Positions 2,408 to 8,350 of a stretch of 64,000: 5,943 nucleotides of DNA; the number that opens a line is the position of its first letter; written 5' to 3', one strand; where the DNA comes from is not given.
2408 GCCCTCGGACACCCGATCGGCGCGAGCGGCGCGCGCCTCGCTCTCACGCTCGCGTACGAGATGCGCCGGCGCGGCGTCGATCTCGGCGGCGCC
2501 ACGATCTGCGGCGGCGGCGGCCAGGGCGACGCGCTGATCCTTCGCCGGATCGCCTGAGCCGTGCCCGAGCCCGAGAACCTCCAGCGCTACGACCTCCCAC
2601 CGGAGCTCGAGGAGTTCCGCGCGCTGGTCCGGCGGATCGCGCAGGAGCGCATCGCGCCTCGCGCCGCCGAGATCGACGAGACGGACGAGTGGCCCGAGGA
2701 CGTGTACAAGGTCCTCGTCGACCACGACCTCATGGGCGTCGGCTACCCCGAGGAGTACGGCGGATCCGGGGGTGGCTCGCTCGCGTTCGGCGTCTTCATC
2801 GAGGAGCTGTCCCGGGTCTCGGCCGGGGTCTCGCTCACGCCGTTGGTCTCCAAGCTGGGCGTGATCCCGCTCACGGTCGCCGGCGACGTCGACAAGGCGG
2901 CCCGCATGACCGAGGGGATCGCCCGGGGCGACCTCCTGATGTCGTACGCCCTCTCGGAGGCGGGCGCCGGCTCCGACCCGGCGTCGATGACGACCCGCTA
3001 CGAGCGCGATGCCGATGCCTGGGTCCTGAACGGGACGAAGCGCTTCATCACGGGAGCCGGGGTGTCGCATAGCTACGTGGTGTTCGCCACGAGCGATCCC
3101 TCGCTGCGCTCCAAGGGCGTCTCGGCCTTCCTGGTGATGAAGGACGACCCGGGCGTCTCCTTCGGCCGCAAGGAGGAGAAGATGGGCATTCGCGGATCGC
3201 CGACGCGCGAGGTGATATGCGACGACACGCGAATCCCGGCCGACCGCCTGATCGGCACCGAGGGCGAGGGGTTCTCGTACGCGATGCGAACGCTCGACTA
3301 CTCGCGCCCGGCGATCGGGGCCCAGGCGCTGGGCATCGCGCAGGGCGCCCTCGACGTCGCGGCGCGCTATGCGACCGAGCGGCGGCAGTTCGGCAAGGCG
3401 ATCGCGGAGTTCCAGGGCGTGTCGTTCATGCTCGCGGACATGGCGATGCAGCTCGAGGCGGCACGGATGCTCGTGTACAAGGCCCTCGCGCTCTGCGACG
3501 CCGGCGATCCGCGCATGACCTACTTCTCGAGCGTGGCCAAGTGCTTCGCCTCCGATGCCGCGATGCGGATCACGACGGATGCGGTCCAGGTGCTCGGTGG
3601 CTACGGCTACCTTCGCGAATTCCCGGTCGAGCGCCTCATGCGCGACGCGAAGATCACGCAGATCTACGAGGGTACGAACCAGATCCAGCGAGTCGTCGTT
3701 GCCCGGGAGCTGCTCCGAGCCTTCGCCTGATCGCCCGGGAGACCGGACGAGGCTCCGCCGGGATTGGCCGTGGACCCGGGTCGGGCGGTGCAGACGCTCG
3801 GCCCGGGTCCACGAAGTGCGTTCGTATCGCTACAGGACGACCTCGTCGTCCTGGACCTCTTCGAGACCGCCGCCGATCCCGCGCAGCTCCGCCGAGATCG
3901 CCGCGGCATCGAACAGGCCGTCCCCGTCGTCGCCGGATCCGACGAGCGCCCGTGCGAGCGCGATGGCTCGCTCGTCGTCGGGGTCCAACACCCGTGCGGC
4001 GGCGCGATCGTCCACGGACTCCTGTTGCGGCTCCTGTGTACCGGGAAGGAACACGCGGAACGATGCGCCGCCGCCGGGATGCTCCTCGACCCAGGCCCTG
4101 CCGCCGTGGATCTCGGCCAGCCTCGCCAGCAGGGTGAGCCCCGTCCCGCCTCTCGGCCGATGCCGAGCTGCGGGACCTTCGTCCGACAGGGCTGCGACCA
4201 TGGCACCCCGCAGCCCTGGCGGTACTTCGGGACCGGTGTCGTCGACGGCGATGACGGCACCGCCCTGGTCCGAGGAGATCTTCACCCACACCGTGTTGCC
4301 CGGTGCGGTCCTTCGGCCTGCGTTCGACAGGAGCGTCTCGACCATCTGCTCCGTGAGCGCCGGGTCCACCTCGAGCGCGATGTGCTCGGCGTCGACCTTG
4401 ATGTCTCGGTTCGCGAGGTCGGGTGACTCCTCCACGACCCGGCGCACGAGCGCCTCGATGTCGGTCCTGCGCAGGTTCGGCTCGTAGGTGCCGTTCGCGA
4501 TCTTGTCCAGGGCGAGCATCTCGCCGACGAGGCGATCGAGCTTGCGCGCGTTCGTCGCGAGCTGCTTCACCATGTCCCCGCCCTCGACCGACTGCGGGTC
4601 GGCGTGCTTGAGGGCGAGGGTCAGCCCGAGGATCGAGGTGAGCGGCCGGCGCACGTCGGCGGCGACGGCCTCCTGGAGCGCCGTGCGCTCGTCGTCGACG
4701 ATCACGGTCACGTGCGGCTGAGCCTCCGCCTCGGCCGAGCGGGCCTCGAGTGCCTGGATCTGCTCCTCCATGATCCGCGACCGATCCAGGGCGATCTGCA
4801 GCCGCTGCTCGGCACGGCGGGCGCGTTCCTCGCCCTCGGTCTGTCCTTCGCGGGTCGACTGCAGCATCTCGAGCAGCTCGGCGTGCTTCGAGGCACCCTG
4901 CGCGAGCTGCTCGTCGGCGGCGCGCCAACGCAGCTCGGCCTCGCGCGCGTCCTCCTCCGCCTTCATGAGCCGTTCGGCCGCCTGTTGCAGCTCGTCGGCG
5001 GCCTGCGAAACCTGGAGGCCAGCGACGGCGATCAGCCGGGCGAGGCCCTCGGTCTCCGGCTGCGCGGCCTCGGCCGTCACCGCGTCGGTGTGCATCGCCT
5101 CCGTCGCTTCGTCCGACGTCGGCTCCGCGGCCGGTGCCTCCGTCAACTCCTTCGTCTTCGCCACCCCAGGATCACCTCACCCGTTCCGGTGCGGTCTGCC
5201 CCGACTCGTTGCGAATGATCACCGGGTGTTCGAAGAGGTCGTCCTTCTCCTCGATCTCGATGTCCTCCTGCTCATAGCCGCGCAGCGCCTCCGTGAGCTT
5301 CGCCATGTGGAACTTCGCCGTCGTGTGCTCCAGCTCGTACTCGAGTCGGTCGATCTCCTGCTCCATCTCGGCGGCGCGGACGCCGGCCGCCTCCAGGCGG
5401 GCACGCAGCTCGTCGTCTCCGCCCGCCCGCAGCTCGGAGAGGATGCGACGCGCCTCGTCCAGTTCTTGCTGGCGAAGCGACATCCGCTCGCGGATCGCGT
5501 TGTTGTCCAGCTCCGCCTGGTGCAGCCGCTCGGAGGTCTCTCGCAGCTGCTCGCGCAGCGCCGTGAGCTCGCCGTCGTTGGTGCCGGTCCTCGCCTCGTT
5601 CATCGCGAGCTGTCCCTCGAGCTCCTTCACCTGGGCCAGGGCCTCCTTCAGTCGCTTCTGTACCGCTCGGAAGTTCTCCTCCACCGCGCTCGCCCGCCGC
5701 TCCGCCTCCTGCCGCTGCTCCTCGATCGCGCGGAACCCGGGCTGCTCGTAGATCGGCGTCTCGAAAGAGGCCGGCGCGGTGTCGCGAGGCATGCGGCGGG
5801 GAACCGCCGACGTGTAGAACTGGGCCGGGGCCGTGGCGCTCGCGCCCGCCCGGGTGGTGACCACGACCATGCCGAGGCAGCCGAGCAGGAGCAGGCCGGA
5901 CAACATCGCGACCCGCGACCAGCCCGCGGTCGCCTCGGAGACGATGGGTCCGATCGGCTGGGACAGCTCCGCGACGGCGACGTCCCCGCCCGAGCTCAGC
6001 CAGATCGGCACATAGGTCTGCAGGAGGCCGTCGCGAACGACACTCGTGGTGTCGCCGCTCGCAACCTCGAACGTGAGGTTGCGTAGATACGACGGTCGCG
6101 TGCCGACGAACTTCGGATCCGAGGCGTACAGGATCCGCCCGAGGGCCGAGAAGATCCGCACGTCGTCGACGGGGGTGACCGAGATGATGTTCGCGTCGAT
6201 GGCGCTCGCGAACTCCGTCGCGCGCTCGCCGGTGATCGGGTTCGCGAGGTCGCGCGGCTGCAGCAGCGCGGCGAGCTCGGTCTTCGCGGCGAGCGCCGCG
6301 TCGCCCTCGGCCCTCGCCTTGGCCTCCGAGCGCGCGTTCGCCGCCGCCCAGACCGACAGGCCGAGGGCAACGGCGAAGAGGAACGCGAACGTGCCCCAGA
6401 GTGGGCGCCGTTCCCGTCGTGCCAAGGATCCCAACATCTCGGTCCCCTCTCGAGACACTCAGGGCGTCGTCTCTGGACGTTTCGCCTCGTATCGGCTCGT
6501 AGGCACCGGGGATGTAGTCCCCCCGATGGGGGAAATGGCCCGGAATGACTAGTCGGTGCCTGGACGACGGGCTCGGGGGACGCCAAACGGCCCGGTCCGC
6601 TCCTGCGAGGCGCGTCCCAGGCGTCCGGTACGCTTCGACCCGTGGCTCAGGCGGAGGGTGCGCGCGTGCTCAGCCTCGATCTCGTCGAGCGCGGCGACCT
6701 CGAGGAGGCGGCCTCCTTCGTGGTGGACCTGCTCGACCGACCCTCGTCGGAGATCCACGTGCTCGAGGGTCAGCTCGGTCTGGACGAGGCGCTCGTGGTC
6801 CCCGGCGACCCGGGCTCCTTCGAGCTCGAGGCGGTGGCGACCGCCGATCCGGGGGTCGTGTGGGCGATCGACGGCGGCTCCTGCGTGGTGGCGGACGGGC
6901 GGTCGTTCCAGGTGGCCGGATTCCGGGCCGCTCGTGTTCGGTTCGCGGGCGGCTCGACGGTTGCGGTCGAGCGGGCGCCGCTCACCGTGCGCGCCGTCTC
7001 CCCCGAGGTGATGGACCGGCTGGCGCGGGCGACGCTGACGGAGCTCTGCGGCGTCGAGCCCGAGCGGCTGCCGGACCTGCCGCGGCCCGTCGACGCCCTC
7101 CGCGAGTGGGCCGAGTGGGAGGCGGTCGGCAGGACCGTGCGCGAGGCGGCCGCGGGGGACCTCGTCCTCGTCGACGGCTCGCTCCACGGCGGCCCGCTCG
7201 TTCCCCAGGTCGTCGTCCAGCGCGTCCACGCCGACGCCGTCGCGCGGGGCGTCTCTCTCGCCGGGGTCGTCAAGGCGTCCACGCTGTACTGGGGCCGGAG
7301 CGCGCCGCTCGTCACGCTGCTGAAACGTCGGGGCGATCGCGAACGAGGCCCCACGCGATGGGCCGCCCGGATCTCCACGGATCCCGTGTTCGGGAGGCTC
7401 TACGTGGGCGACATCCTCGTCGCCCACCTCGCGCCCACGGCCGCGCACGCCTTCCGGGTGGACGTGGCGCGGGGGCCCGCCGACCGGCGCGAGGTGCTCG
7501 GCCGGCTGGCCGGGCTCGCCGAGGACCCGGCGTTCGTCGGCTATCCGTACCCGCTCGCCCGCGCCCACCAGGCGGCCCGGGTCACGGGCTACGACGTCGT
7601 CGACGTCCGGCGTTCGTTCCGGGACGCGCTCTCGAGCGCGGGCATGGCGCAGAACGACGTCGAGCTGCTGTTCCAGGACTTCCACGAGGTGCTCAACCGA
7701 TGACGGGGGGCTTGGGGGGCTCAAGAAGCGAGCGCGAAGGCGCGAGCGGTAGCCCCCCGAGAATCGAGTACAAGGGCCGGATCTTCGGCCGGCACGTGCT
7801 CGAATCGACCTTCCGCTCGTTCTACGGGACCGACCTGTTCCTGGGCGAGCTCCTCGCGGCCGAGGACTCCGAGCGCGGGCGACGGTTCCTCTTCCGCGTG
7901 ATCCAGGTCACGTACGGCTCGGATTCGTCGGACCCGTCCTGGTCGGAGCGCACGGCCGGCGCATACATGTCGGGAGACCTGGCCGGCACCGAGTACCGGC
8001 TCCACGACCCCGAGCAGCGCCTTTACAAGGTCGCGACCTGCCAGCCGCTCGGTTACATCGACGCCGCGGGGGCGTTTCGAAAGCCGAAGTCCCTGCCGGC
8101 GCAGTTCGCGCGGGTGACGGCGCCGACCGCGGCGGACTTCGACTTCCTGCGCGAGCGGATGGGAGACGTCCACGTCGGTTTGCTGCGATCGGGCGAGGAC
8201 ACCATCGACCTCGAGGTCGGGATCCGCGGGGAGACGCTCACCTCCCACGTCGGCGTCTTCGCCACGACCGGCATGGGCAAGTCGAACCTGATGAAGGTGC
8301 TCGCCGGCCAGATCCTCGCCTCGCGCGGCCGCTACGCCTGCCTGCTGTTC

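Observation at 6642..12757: Archaeal-type nurA-herA-mre11-rad50 end-resection cassette, translationally coupled, in a high-GC bacterial locus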

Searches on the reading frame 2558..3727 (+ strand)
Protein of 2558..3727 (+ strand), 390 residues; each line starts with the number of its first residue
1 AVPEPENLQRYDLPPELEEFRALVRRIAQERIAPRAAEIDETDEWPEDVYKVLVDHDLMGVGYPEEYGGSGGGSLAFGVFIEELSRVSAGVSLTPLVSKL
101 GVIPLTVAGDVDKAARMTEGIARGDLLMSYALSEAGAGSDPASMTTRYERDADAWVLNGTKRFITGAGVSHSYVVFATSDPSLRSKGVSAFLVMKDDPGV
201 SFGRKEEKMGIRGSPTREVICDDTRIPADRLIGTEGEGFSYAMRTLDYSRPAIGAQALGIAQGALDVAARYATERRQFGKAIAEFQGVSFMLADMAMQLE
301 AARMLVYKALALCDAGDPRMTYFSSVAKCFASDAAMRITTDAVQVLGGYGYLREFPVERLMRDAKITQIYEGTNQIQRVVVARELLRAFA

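Call 12: search_protein_families(library=pfam, proteins=[window:2558-3727:+], max_evalue=0.001)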
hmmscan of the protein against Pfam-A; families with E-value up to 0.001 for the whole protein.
window:2558-3727:+ (390 aa): 5 families
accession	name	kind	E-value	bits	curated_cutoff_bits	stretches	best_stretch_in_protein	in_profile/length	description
PF00441.29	Acyl-CoA_dh_1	-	1.3e-51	175.1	22.4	1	236-386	1-150/150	Acyl-CoA dehydrogenase, C-terminal domain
PF02770.24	Acyl-CoA_dh_M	-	4.4e-26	91.3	33.3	1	130-223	2-96/97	Acyl-CoA dehydrogenase, middle domain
PF08028.16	Acyl-CoA_dh_2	-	5.8e-25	88.6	22.7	1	253-374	3-133/134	Acyl-CoA dehydrogenase, C-terminal domain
PF02771.21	Acyl-CoA_dh_N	-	7.2e-24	84.8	22.9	1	15-125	2-113/113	Acyl-CoA dehydrogenase, N-terminal domain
PF22924.1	ACOX_C_alpha1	-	7.4e-10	39.3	27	1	318-386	101-169/169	Acyl-CoA oxidase, C-alpha1 domain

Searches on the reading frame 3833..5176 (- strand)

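Call 12: search_protein_families(library=pfam, proteins=[window:3833-5176:-], max_evalue=0.001)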
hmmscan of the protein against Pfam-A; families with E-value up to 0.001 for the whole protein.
window:3833-5176:- (448 aa): 3 families
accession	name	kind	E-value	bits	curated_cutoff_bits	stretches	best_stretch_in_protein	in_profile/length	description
PF02518.31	HATPase_c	-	2.6e-16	60.5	26.4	1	271-379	2-109/111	Histidine kinase-, DNA gyrase B-, and HSP90-like ATPase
PF00512.31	HisKA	-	5.1e-05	23.7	26.9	1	170-229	8-66/66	His Kinase A (phospho-acceptor) domain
PF13581.12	HATPase_c_2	-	0.00038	20.9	27.4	1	253-355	17-110/127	Histidine kinase-like ATPase domain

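Call 74: search_protein_families(library=ncbifam, proteins=[window:3833-5164:-], max_evalue=0.01)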
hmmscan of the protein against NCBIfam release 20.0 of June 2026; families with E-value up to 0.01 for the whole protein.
window:3833-5164:- (444 aa): 51 families (the best 25 are shown)
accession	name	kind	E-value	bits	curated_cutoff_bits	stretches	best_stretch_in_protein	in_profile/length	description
NF007793.0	PRK10490.1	equivalog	2.3e-18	65.6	1123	1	145-384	649-891/895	two-component system sensor histidine kinase KdpD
NF046044.1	PnpS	equivalog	2.3e-17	63.1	400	1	169-374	179-390/390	two-component system histidine kinase PnpS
NF041832.1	near_NosP_CTERM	subfamily_domain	6.2e-17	61.7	400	1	161-389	8-239/370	NahK/ErcS family hybrid sensor histidine kinase/response regulator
TIGR02966.1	phoR_proteo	equivalog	8.6e-17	61.1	334.2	1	77-371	40-331/333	phosphate regulon sensor histidine kinase PhoR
NF008312.0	PRK11100.1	equivalog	2.7e-16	59.5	356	1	168-374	264-473/477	two-component system sensor histidine kinase CreC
NF047465.1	hybrid_HK_LvrA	exception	1.8e-15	56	1200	1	164-377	206-424/819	hybrid histidine kinase/response regulator LvrA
TIGR01386.1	cztS_silS_copS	subfamily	7.9e-15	54.8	292.55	1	166-372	247-455/457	heavy metal sensor histidine kinase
NF040691.1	MtrAB_MtrB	equivalog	8.1e-15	54.8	450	1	198-378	310-495/507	MtrAB system histidine kinase MtrB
NF047874.1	MASE3_PAS_HK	subfamily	9.2e-15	54.4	560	1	197-385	441-635/655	MASE3 domain-containing sensor histidine kinase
NF007898.0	PRK10604.1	equivalog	1e-14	54.5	478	1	160-378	212-426/433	two-component system sensor histidine kinase RstB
NF033092.0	HK_WalK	equivalog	3.3e-14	52.4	725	1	156-374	368-593/594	cell wall metabolism sensor histidine kinase WalK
NF008468.0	PRK11360.1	equivalog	9.5e-14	50.7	646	1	163-381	399-614/616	two-component system sensor histidine kinase AtoS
NF038297.2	hybrid_HK_HrmK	equivalog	1.6e-13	50.2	725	1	170-385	245-467/607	hybrid histidine kinase/response regulator HrmK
NF041880.1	EPS_EpsF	equivalog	4.9e-13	48.4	900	1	168-374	282-492/492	response regulator EpsF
NF045900.1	HisKinCpxALeg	equivalog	1.4e-12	47.1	800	1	161-374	233-450/451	two-component system sensor histidine kinase CpxA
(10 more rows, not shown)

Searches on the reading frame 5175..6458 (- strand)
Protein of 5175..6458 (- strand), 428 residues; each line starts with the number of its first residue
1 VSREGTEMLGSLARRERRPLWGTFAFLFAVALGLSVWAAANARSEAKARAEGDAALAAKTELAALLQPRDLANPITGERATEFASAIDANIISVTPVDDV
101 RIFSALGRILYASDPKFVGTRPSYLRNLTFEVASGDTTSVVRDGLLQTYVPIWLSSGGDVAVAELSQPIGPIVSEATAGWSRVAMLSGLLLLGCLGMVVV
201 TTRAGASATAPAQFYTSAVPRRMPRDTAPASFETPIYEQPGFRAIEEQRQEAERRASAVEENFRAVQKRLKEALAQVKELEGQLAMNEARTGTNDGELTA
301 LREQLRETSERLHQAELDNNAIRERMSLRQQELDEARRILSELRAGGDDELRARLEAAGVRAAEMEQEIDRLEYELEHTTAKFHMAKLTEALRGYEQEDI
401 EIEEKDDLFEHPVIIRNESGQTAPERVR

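Call 12: search_protein_families(library=pfam, proteins=[window:5175-6458:-], max_evalue=0.001)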
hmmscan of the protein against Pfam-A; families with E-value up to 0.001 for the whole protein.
window:5175-6458:- (428 aa): 0 families

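Call 74: search_protein_families(library=ncbifam, proteins=[window:5175-6458:-], max_evalue=0.01)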
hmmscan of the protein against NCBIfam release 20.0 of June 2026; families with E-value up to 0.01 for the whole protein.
window:5175-6458:- (428 aa): 4 families
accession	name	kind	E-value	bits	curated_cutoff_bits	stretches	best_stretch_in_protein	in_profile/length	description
TIGR02168.1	SMC_prok_B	equivalog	6.9e-06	24.1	567.35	1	244-398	355-509/1181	chromosome segregation protein SMC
NF052320.1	Cbp1_fam_LP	subfamily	0.00025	20.6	90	0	245-315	72-142/286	Cbp1 family collagen-binding glycoprotein adhesin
NF045487.1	ASRP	equivalog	0.0003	19.5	300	1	247-380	142-276/593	archaea-specific SMC-related protein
TIGR02169.1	SMC_prok_A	equivalog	0.00074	17.3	729.4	1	244-398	306-457/1165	chromosome segregation protein SMC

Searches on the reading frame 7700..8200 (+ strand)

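Call 88: search_protein_families(library=pfam, proteins=[window:7700-8200:+], max_evalue=1)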
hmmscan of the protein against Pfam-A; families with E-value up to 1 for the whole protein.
window:7700-8200:+ (167 aa): 1 family
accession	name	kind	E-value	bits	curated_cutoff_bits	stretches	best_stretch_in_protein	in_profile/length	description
PF22143.2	ScpA_C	-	0.14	12.8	27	1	74-100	22-48/91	C5a peptidase, fibronectin type III domain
